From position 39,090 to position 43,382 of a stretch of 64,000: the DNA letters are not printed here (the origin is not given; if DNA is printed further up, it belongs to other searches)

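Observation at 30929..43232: Two ~1320-aa paralogs with a GspK/T2SS-K pseudopilin architecture, without a secretion or pilus machine nearby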

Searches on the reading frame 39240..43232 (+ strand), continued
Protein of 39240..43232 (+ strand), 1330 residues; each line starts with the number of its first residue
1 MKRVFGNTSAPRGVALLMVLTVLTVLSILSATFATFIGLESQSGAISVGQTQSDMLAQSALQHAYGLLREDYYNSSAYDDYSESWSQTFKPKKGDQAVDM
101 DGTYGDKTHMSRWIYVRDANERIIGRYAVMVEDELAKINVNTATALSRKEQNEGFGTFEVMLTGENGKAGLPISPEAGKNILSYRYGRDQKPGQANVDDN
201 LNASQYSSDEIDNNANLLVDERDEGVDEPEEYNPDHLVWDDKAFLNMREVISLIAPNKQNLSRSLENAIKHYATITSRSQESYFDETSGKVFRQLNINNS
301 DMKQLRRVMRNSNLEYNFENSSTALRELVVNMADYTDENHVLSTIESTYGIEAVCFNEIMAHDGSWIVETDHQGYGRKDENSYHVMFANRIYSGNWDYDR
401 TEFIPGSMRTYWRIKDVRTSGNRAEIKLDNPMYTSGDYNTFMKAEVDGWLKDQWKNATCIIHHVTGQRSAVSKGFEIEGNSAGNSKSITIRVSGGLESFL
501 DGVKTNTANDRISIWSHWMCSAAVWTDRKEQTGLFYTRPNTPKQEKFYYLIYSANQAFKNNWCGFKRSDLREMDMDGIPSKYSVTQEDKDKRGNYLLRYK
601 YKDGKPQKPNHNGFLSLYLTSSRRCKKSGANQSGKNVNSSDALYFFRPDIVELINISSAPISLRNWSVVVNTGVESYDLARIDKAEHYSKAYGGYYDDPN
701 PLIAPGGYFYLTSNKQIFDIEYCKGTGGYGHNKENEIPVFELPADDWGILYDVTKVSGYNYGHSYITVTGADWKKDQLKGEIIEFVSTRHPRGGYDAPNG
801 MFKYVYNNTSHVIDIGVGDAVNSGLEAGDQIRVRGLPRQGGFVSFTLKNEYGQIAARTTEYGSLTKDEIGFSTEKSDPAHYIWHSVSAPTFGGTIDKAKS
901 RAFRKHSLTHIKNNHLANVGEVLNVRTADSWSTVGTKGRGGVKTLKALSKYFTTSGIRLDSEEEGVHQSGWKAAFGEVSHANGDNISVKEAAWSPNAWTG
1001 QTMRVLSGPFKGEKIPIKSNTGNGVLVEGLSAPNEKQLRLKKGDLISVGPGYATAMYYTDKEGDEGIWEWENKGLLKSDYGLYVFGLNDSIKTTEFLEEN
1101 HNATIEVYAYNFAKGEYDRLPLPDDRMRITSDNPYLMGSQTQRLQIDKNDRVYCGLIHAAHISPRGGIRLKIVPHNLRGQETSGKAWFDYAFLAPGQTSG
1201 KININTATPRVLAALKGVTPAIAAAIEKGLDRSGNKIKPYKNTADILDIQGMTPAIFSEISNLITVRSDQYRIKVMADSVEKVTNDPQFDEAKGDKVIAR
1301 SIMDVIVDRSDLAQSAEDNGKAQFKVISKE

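Call 15: search_solved_structures(query=A1, max_evalue=1, show_alignments=3)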
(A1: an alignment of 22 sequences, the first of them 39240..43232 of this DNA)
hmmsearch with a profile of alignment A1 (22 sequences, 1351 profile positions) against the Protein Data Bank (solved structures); distinct sequences matched with E-value up to 1: 7.
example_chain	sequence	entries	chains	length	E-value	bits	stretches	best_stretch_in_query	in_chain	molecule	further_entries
9yi2_A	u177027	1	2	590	1.2e-05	26.1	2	1223-1282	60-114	Endonuclease/exonuclease/phosphatase family domain-containing protein 1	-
8dfk_A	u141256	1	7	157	0.00021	22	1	1224-1290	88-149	ComE operon protein 1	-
8dss_A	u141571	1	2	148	0.023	15.3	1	1223-1281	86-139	ComE operon protein 1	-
2duy_A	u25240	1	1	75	0.055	14.1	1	1222-1281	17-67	Competence protein ComEA-related protein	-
2oce_A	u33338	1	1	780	0.49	10.9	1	1224-1282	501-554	Hypothetical protein PA5201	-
3bzc_A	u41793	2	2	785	0.49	10.9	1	1224-1282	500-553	Tex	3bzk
5vtm_X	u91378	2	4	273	0.96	9.9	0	1223-1256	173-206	Type II secretion system protein K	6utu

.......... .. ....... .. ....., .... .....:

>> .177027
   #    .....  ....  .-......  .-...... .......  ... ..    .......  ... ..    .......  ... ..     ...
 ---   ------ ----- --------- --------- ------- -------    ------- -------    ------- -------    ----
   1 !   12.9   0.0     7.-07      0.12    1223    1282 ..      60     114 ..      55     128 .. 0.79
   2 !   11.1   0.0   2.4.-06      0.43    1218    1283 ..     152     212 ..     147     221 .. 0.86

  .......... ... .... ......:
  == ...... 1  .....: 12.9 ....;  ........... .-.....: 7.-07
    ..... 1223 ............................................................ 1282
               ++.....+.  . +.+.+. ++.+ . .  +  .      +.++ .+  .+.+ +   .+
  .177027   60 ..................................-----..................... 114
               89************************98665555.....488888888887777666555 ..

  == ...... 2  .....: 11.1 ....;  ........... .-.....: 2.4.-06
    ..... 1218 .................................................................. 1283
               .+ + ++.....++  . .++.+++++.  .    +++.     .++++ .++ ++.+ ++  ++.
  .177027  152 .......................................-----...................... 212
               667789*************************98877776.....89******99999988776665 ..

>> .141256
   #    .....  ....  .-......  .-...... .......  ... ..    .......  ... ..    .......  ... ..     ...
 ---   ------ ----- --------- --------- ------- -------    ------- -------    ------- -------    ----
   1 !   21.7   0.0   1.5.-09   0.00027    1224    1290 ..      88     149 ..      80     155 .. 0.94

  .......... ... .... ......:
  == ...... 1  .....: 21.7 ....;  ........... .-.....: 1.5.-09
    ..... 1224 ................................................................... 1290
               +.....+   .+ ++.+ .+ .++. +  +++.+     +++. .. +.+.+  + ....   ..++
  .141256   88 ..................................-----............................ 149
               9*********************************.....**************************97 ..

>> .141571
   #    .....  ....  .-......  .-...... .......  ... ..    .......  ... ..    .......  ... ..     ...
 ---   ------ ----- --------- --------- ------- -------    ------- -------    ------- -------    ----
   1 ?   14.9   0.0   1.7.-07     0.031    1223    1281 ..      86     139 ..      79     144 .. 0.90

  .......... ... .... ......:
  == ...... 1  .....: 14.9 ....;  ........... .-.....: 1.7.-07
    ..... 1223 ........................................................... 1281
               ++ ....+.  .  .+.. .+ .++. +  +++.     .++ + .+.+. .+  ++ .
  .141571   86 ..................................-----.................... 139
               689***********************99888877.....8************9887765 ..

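Call 32: find_encoding_contigs(protein=P0047, flank=10000, max_places=2)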
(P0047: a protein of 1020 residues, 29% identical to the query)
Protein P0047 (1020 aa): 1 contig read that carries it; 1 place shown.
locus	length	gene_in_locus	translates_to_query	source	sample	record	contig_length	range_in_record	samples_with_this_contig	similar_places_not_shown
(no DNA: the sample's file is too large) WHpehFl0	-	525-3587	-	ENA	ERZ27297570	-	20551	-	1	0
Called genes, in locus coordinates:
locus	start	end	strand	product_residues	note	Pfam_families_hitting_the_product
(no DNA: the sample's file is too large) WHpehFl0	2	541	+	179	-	?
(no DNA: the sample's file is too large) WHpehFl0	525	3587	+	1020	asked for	PF03934:T2SSK (faint), PF12836:HHH_3 (faint), PF00932:LTD (weak)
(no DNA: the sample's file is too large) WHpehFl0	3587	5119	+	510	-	PF19077:Big_13 (faint)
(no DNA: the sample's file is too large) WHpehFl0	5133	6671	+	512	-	PF05137:PilN (weak)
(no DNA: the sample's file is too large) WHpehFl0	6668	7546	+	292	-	-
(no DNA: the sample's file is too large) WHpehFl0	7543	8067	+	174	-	-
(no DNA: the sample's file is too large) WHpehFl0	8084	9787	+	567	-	-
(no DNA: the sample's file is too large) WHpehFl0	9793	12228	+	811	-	PF03958:Secretin_N (weak), PF00263:Secretin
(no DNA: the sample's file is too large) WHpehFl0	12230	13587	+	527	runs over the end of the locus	PF07660:STN (weak), PF03958:Secretin_N (weak), PF00263:Secretin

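Call 33: search_protein_families(library=pfam, proteins=[P0048, P0047, P0038, P0033, P0044, P0020], max_evalue=0.1)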
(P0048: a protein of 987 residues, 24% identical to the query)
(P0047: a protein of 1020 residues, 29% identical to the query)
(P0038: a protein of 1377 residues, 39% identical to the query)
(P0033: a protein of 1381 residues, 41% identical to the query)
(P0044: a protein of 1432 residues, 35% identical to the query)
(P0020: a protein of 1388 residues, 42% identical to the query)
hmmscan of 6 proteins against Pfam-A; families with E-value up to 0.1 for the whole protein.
P0048 (987 aa): 5 families
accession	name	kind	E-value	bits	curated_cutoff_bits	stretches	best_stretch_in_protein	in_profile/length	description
PF21687.3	T2SSK_1st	-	2.2e-07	32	26.2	1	102-211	3-105/107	Type II secretion system (T2SS), protein K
PF03934.19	T2SSK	-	4.9e-07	30.4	24.2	1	887-916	1-31/63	Type II secretion system (T2SS), protein K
PF12836.13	HHH_3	-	2.2e-05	24.9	27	1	886-915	5-34/65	Helix-hairpin-helix motif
PF00932.25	LTD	-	5.6e-05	23.9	34.3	1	521-641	16-107/109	Lamin Tail Domain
PF11452.13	DUF3000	-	0.028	14.3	25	1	187-265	12-86/175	Protein of unknown function (DUF3000)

P0047 (1020 aa): 4 families
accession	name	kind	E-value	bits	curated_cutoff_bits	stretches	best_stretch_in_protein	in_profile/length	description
PF03934.19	T2SSK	-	1.4e-08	35.4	24.2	2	919-967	1-46/63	Type II secretion system (T2SS), protein K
PF12836.13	HHH_3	-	3.3e-06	27.5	27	1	918-947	5-34/65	Helix-hairpin-helix motif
PF00932.25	LTD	-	4.9e-06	27.3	34.3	1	541-661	16-107/109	Lamin Tail Domain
PF14341.11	PilX_N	-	0.0071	16.8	25.5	1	7-56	1-50/51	PilX N-terminal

P0038 (1377 aa): 2 families
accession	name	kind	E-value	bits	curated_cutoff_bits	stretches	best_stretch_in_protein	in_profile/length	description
PF12836.13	HHH_3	-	3.6e-07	30.6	27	1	1248-1307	5-59/65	Helix-hairpin-helix motif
PF00932.25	LTD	-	0.0013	19.5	34.3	1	694-779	14-85/109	Lamin Tail Domain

P0033 (1381 aa): 4 families
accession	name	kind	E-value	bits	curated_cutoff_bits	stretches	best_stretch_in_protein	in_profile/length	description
PF12836.13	HHH_3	-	1.1e-06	29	27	1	1254-1313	5-59/65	Helix-hairpin-helix motif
PF00932.25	LTD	-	0.021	15.6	34.3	1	702-783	23-85/109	Lamin Tail Domain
PF20088.4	DUF6480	-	0.034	14.5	25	1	5-55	28-77/78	Family of unknown function (DUF6480)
PF03934.19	T2SSK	-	0.041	14.7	24.2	1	1255-1282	1-29/63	Type II secretion system (T2SS), protein K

P0044 (1432 aa): 4 families
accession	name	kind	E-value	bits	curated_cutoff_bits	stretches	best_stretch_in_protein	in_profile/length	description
PF12836.13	HHH_3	-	9.4e-13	48.5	27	1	1307-1368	5-61/65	Helix-hairpin-helix motif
PF00932.25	LTD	-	0.00071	20.4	34.3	1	737-825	22-90/109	Lamin Tail Domain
PF23322.1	PPIase_AIP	-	0.063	13.9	27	0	1274-1340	53-117/155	AH receptor-interacting protein, N-terminal FKBP-type PPIase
PF03934.19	T2SSK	-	0.066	14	24.2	0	1308-1332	1-26/63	Type II secretion system (T2SS), protein K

P0020 (1388 aa): 3 families
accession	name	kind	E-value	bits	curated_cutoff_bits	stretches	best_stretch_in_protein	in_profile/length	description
PF12836.13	HHH_3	-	1.7e-09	38.1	27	1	1259-1322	4-62/65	Helix-hairpin-helix motif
PF00932.25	LTD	-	8.9e-05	23.3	34.3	1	702-788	17-89/109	Lamin Tail Domain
PF03934.19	T2SSK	-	0.0019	19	24.2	1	1261-1308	1-43/63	Type II secretion system (T2SS), protein K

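Call 41: search_protein_families(library=pfam, proteins=[L047:13986-16205:+, L050:14139-16346:+, L047:17794-18753:+, L031:142-2415:+, L058:4302-7397:+, L003:1903-3459:+, L003:8617-9969:+, L038:7257-9521:+, L002:14576-17047:+], max_evalue=0.01)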
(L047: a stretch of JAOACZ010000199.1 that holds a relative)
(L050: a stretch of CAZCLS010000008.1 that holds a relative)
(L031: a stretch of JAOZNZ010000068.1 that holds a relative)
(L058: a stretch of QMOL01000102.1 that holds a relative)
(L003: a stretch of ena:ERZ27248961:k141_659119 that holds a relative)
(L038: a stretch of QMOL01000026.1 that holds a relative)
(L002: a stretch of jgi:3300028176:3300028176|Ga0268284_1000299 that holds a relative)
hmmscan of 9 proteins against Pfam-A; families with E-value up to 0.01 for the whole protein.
L047:13986-16205:+ (739 aa): 0 families

L050:14139-16346:+ (735 aa): 2 families
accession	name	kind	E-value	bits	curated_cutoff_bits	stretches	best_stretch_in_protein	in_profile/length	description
PF00932.25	LTD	-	9.6e-24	84.3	34.3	2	299-416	4-107/109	Lamin Tail Domain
PF03372.29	Exo_endo_phos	-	6.9e-18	65.6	24.5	1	29-283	1-225/225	Endonuclease/Exonuclease/phosphatase family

L047:17794-18753:+ (319 aa): 2 families
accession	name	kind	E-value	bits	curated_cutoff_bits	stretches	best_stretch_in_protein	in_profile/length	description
PF19580.5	Exo_endo_phos_3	-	2.1e-24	86.6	27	1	34-232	2-204/311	Endonuclease/Exonuclease/phosphatase family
PF03372.29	Exo_endo_phos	-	6e-16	59.3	24.5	1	36-303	2-225/225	Endonuclease/Exonuclease/phosphatase family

L031:142-2415:+ (757 aa): 2 families
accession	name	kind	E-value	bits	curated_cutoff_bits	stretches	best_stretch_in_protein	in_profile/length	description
PF13385.13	Laminin_G_3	-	2.9e-13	50.7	27.6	1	109-262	13-146/151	Concanavalin A-like lectin/glucanases superfamily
PF07494.17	Reg_prop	-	0.0011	19.4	20.4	0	656-671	8-23/24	Two component regulator propeller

L058:4302-7397:+ (1031 aa): 2 families
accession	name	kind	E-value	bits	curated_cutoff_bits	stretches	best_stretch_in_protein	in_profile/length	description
PF13385.13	Laminin_G_3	-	1.2e-18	68.1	27.6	2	363-528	12-148/151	Concanavalin A-like lectin/glucanases superfamily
PF22184.2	CBM_56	-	0.00081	20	27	1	564-620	10-65/75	Carbohydrate binding module family 56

L003:1903-3459:+ (518 aa): 0 families

L003:8617-9969:+ (450 aa): 1 family
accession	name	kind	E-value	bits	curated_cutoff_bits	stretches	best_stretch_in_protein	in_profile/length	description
PF00920.27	ILVD_EDD_N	-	0.0061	16.2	27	1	136-205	168-236/316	Dihydroxy-acid/6-phosphogluconate dehydratase N-terminal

L038:7257-9521:+ (754 aa): 3 families
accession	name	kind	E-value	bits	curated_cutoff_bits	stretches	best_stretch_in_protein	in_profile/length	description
PF02278.25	Lyase_8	-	4.4e-52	177.5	27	1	358-624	2-253/254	Polysaccharide lyase family 8, super-sandwich domain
PF02884.22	Lyase_8_C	-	5.6e-18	65.6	22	1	639-707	1-68/69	Polysaccharide lyase family 8, C-terminal beta-sandwich domain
PF08124.17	Lyase_8_N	-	2.6e-07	30.5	24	1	79-301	64-282/323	Polysaccharide lyase family 8, N terminal alpha-helical domain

L002:14576-17047:+ (823 aa): 0 families

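Call 43: predict_structure(alignment_id=A2)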
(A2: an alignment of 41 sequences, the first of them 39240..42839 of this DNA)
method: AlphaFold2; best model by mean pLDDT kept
length: 1200 residues; sequences in the alignment: 41
mean_pLDDT: 75.1   pTM: 0.64
mean pLDDT of the five models: 75.1, 73.1, 71.4, 71.2, 68.2
residues with pLDDT >= 90: 247; 70-90: 560; 50-70: 237; < 50: 156
segments of 3 or more residues with pLDDT < 50: 1-13, 53-80, 151-159, 193-215, 217-236, 341-348, 376-382, 396-401, 905-911, 927-940, 1093-1097
pLDDT, mean of each block of 10 residues (from residue 1): 34 49 72 61 54 47 42 40 62 71 54 74 70 61 67 43 62 77 68 44 42 47 41 46 68 67 69 63 66 81 84 74 74 64 46 81 84 56 73 62 66 90 90 75 87 92 85 92 90 85 87 89 90 90 88 89 82 93 92 90 93 91 88 89 92 83 85 70 91 88 89 92 87 92 84 83 83 84 90 84 90 82 89 82 73 71 79 77 84 85 52 54 48 34 64 83 83 90 87 84 86 87 88 83 84 76 91 81 76 48 85 92 64 72 77 88 89 84 79 73
secondary structure, 60 per line:
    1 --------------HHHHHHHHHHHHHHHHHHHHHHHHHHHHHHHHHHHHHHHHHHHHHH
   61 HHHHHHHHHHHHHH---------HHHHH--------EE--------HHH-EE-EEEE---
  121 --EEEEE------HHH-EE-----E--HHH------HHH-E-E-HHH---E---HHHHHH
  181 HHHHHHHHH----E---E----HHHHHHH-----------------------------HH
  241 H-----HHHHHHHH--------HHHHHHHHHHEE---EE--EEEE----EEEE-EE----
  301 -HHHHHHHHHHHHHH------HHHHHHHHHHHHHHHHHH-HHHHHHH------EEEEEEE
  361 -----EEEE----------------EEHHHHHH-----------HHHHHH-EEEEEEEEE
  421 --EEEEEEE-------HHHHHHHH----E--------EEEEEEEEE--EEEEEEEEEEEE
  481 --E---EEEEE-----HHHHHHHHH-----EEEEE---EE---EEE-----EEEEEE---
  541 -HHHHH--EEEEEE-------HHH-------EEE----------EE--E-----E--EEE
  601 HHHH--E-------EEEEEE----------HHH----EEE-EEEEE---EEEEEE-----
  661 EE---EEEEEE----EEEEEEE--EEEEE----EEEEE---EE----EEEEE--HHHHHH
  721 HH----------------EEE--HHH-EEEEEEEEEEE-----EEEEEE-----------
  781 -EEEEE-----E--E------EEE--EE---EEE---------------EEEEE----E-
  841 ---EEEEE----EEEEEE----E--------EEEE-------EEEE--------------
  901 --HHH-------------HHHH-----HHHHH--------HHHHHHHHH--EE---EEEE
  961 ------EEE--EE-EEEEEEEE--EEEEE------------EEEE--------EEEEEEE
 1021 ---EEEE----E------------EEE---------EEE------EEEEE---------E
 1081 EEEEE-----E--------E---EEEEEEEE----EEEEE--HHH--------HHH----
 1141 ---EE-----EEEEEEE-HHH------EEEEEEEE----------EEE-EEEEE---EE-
elements in order (helices of 4 or more, strands of 3 or more residues): H15-74 H84-88 E114-117 E123-127 H175-189 H203-209 H247-254 H263-272 E282-285 E290-293 H302-315 H322-339 H341-347 E354-360 E366-369 H388-393 H405-410 E412-420 E423-429 H437-444 E458-466 E469-480 E487-491 H497-505 E511-515 E524-526 E532-537 H542-546 E549-554 E572-574 E598-600 H601-604 E615-620 E638-640 E642-646 E650-655 E666-671 E676-682 E685-689 E694-698 E708-712 H715-722 E739-741 E748-758 E764-769 E782-786 E802-804 E812-814 E830-834 E844-848 E853-858 E872-875 E883-886 H919-922 H928-932 H941-949 E957-960 E967-969 E975-982 E985-989 E1002-1005 E1014-1020 E1024-1027 E1045-1047 E1057-1059 E1066-1070 E1080-1085 E1104-1111 E1116-1120 E1151-1157 E1168-1175 E1186-1188 E1190-1194
